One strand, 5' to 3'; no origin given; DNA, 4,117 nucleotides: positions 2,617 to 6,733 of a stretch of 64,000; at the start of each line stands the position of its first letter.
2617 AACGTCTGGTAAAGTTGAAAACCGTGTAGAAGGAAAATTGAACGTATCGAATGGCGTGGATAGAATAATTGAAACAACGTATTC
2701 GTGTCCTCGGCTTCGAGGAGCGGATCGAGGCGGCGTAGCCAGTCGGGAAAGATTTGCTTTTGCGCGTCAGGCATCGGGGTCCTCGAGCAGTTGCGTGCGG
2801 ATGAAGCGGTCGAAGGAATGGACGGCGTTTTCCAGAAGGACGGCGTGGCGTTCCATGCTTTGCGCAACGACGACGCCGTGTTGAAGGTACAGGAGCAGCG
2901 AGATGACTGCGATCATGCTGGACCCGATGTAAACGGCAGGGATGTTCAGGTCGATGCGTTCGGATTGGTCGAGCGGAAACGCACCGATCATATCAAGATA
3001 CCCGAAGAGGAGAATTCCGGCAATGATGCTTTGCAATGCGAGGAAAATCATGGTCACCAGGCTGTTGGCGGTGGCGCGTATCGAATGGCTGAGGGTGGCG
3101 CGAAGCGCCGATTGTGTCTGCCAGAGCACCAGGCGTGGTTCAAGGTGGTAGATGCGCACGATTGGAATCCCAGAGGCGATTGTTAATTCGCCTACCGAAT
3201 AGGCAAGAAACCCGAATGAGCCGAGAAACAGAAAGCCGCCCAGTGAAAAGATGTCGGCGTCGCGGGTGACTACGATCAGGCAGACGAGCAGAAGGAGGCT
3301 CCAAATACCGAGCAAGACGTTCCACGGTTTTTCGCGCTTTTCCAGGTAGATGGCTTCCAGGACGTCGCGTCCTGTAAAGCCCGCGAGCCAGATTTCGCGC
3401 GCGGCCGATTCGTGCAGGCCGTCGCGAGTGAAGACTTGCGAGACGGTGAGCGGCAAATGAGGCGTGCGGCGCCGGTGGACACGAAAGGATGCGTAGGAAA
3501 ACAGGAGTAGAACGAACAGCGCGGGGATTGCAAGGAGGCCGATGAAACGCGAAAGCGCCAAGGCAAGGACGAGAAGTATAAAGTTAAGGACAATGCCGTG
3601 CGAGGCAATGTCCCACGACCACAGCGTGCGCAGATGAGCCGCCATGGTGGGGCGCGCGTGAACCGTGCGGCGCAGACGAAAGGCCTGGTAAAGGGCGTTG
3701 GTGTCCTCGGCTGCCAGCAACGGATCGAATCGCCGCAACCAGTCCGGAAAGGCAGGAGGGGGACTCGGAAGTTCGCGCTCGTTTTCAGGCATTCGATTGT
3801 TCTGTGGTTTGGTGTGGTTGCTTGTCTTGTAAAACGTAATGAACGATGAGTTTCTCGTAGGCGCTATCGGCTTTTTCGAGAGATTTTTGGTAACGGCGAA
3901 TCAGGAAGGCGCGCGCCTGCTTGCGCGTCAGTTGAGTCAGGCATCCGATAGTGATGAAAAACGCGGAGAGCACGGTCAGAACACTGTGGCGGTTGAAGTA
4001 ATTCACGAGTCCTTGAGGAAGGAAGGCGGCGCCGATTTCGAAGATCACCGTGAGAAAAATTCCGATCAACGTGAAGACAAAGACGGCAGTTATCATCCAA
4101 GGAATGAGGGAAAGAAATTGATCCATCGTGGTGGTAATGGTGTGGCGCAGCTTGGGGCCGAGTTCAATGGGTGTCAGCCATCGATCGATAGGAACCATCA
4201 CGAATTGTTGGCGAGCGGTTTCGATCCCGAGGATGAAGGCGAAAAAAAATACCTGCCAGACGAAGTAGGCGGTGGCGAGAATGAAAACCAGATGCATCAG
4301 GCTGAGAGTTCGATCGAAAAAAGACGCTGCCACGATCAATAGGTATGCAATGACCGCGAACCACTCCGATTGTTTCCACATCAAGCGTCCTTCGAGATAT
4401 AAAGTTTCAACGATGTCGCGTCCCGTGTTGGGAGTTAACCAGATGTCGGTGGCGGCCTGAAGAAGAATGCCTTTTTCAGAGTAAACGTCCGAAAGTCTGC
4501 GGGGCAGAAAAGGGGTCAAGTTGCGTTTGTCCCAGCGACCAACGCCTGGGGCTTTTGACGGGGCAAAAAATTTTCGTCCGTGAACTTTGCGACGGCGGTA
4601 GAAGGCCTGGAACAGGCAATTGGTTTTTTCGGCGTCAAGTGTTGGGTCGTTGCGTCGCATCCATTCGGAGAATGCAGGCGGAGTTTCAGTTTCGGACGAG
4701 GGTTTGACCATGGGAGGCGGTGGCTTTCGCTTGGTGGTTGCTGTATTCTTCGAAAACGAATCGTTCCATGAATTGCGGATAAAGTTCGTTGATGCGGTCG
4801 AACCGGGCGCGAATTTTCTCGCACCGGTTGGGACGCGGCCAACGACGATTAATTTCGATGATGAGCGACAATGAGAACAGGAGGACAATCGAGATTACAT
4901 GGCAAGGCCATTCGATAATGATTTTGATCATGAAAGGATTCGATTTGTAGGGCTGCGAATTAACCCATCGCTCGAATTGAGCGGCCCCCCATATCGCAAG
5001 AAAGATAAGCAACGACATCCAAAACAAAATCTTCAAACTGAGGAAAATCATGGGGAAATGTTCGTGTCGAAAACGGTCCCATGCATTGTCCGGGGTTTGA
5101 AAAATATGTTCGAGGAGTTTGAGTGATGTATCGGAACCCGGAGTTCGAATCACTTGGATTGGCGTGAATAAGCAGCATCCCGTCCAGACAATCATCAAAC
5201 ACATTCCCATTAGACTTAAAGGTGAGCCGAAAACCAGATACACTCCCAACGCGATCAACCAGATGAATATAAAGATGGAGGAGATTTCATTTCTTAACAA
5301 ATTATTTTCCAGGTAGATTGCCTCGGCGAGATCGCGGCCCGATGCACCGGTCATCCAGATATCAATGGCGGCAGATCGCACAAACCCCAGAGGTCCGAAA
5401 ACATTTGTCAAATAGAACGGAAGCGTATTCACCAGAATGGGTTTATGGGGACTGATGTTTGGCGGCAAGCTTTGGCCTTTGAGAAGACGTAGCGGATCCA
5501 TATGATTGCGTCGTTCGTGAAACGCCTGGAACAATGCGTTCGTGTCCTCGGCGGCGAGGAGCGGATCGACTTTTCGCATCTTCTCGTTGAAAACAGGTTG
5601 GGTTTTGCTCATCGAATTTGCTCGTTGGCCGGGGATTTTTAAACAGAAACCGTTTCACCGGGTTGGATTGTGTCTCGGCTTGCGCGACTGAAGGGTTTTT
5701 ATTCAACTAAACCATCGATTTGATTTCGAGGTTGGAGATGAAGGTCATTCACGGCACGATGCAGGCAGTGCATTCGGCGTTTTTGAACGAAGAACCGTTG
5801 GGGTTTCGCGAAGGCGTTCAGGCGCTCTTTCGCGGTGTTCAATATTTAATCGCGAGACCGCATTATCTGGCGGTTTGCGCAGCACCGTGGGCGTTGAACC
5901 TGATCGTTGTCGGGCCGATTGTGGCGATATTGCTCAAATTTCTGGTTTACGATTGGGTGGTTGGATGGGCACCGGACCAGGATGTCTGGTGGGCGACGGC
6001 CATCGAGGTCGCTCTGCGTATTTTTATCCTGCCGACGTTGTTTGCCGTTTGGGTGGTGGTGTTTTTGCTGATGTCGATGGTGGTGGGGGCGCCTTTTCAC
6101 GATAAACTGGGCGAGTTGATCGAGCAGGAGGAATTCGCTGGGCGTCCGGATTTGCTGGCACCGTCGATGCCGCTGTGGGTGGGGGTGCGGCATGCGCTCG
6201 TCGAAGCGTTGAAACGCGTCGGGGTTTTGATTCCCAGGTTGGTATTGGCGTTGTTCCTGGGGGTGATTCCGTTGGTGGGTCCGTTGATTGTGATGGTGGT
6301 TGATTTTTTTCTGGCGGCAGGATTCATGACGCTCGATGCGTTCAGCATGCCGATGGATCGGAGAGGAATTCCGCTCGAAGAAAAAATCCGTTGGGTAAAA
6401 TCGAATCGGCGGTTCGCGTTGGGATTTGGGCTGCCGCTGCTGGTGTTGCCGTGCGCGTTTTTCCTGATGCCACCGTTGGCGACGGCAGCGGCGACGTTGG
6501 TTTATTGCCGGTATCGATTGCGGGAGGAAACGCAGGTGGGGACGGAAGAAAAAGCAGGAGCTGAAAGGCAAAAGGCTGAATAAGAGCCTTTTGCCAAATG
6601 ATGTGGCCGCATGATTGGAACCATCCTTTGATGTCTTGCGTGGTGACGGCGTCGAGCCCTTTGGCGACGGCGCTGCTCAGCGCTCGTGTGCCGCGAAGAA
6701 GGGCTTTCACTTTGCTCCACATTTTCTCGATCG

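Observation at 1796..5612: Four tandem, translationally coupled paralogous membrane-protein genes directly upstream of (and co-oriented with) the rpsF-ssb-rpsR-rplI operon, plus a six-codon fifth start relic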

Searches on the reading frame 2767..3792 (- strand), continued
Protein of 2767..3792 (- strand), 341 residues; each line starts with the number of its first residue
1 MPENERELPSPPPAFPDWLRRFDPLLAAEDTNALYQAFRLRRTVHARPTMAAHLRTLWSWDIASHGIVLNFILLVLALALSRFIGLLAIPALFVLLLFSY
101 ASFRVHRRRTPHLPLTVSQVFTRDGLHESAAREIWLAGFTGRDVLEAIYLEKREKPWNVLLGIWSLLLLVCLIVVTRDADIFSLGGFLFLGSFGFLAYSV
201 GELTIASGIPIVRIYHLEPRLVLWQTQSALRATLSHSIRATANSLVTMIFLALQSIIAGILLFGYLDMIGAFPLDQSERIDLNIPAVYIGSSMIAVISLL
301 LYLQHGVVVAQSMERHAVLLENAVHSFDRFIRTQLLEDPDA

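Call 110: find_encoding_contigs(protein=P0064, flank=10000, max_places=1)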
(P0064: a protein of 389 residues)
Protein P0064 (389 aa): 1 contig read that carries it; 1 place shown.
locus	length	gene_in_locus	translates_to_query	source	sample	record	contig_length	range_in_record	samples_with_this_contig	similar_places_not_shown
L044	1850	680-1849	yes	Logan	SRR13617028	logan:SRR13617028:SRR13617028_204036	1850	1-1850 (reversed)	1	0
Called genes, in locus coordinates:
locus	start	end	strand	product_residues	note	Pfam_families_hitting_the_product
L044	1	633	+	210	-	?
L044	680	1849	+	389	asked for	?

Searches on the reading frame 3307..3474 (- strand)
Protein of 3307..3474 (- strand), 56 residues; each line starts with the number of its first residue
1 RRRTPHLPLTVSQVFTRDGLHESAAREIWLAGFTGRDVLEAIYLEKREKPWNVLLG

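Call 106: search_solved_structures(query=A7, max_evalue=10)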
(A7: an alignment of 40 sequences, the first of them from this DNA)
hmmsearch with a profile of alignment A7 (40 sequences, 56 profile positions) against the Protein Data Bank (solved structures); distinct sequences matched with E-value up to 10: 1.
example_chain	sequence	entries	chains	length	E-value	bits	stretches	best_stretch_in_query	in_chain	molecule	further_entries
4fet_B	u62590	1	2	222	1.2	11.9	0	1-33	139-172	Spore cortex-lytic enzyme prepeptide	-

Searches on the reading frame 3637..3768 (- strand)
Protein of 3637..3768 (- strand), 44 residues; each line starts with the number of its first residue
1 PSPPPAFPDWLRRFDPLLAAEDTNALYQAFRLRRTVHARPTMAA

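Call 107: search_solved_structures(query=A8, max_evalue=10)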
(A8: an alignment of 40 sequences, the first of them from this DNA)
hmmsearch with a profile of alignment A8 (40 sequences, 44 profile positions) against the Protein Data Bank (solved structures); distinct sequences matched with E-value up to 10: 5.
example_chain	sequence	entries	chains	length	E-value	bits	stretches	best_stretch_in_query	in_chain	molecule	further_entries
9ua5_H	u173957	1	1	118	0.16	14.6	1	18-42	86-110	CTB012 Fab heavy chain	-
4h0f_A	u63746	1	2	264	0.89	12.3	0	9-20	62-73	Laminin-binding surface protein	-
3hjt_A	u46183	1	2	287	1.1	12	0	9-20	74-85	Lmb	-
7te8_C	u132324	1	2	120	1.1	11.9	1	18-34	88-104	CA14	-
3gi1_A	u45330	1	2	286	1.9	11.2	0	9-19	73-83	Laminin-binding protein of group A streptococci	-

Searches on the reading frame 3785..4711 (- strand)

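Call 4: search_protein_families(library=pfam, proteins=[window:3785-4711:-], max_evalue=10)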
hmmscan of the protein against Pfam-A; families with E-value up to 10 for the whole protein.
window:3785-4711:- (308 aa): 1 family
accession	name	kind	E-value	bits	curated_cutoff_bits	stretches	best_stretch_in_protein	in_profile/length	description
PF12351.13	Fig1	-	0.033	14.6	25.3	1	202-271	77-148/188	Ca2+ regulator and membrane fusion protein Fig1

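Call 7: search_protein_families(library=ncbifam, proteins=[window:3785-4711:-], max_evalue=0.01)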
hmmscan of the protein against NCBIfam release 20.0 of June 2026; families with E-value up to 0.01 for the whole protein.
window:3785-4711:- (308 aa): 0 families

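Call 64: search_protein_families(library=padloc, proteins=[window:3785-4711:-], max_evalue=0.1)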
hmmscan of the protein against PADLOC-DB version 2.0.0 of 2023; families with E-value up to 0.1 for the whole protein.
window:3785-4711:- (308 aa): 0 families

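Call 65: search_protein_families(library=phrogs, proteins=[window:3785-4711:-], max_evalue=0.1)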
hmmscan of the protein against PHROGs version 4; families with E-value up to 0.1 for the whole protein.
window:3785-4711:- (308 aa): 0 families

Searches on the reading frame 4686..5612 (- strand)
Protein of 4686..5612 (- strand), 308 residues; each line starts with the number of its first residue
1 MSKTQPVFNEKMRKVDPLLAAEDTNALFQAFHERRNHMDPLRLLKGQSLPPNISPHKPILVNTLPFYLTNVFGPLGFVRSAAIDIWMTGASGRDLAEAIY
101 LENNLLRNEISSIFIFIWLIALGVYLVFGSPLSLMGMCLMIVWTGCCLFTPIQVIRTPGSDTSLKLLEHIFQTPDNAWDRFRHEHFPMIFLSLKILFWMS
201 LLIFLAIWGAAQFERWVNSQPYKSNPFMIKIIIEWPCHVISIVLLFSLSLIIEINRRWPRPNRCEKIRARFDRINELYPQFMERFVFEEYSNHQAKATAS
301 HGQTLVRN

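Call 4: search_protein_families(library=pfam, proteins=[window:4686-5612:-], max_evalue=10)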
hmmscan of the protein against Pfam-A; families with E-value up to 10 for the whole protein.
window:4686-5612:- (308 aa): 1 family
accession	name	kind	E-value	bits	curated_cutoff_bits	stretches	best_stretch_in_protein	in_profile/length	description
PF18902.5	DUF5658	-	5.2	8.3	25.2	0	184-207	32-55/82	Domain of unknown function (DUF5658)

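Call 7: search_protein_families(library=ncbifam, proteins=[window:4686-5612:-], max_evalue=0.01)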
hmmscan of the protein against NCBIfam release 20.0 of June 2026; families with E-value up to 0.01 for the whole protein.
window:4686-5612:- (308 aa): 0 families

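Call 64: search_protein_families(library=padloc, proteins=[window:4686-5612:-], max_evalue=0.1)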
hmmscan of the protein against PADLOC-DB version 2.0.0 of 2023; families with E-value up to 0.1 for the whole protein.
window:4686-5612:- (308 aa): 0 families

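Call 65: search_protein_families(library=phrogs, proteins=[window:4686-5612:-], max_evalue=0.1)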
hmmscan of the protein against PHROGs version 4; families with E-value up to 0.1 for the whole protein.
window:4686-5612:- (308 aa): 0 families

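Call 78: predict_structure(alignment_id=A6)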
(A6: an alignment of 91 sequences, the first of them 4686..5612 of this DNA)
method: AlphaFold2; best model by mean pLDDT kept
length: 308 residues; sequences in the alignment: 91
mean_pLDDT: 84.0   pTM: 0.80
mean pLDDT of the five models: 84.0, 81.3, 80.2, 79.5, 78.0
residues with pLDDT >= 90: 103; 70-90: 160; 50-70: 45; < 50: 0
segments of 3 or more residues with pLDDT < 50: none
pLDDT, mean of each block of 10 residues (from residue 1): 86 93 97 92 70 70 91 90 97 97 92 85 85 85 82 69 90 74 65 80 81 80 70 74 84 80 92 97 90 85 79
secondary structure, 60 per line:
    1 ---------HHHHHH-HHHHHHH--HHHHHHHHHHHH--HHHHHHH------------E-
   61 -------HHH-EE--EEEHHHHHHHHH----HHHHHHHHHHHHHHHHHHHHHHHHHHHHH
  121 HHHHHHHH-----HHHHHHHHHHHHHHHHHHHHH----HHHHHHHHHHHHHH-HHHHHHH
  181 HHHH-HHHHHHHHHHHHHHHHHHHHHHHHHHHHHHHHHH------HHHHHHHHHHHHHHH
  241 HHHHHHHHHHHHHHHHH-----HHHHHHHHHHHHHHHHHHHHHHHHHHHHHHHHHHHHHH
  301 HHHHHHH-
elements in order: H10-15 H17-23 H26-37 H40-46 E76-78 H79-87 H92-128 H134-154 H159-172 H174-184 H186-219 H226-257 H263-307

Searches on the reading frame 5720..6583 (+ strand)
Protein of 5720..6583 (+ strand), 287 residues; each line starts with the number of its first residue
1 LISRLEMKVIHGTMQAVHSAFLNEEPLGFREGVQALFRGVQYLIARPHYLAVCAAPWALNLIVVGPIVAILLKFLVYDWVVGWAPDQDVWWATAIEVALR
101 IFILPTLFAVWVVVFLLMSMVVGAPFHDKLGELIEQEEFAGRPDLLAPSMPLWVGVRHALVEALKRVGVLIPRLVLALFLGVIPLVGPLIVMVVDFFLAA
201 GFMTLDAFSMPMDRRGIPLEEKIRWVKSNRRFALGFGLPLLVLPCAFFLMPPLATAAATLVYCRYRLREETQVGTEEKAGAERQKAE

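Call 7: search_protein_families(library=ncbifam, proteins=[window:5720-6583:+], max_evalue=0.01)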
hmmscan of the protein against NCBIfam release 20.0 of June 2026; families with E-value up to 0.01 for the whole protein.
window:5720-6583:+ (287 aa): 1 family
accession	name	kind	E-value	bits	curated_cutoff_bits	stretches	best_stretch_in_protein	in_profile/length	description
NF003433.0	PRK04949.1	equivalog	1.3e-15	57.7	140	1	31-266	11-245/254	sulfate transporter CysZ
